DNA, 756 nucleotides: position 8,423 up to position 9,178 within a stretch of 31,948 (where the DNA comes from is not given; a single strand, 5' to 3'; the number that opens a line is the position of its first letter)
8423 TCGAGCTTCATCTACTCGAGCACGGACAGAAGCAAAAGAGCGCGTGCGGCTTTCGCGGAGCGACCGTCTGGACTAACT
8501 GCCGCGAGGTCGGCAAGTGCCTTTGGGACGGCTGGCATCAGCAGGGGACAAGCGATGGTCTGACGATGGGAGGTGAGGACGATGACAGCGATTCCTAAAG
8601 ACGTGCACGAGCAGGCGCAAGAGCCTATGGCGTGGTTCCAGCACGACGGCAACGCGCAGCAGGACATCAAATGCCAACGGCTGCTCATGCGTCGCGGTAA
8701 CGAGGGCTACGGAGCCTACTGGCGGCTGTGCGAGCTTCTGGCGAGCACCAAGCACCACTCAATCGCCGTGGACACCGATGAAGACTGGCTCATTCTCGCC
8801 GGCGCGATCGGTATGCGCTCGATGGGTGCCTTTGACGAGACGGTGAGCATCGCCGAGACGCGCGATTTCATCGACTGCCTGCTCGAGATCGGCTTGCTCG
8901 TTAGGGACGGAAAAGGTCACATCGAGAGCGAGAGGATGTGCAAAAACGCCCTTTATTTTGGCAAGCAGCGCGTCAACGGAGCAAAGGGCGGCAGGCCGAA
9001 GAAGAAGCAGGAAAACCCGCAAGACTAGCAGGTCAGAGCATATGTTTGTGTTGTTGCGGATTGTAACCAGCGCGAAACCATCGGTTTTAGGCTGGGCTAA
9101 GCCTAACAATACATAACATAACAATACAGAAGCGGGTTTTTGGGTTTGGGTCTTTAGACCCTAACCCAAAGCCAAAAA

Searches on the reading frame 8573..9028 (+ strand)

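Call 9: search_protein_families(library=pfam, proteins=[window:8573-9028:+], max_evalue=0.01)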
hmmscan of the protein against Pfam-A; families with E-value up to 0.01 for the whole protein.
window:8573-9028:+ (151 aa): 1 family
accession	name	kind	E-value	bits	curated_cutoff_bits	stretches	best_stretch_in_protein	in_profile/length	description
PF14297.12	Lin1244_N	-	4.9e-08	34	25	1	21-112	1-82/95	Lin1244/Lin1753-like, N-terminal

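Call 60: search_protein_families(library=phrogs, proteins=[window:8573-9028:+], max_evalue=0.001)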
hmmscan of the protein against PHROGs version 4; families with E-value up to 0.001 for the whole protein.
window:8573-9028:+ (151 aa): 4 families
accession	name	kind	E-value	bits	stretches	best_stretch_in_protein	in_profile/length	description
phrog_24189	-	unknown function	2.5e-56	191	1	9-148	6-143/151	-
phrog_20981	-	unknown function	1.4e-10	42.4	1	19-124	1-96/293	-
phrog_2562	-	DNA, RNA and nucleotide metabolism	1.2e-06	29.4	1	21-101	11-89/290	replication initiation protein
phrog_38715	-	unknown function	9.1e-05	23.2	1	20-67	4-51/269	-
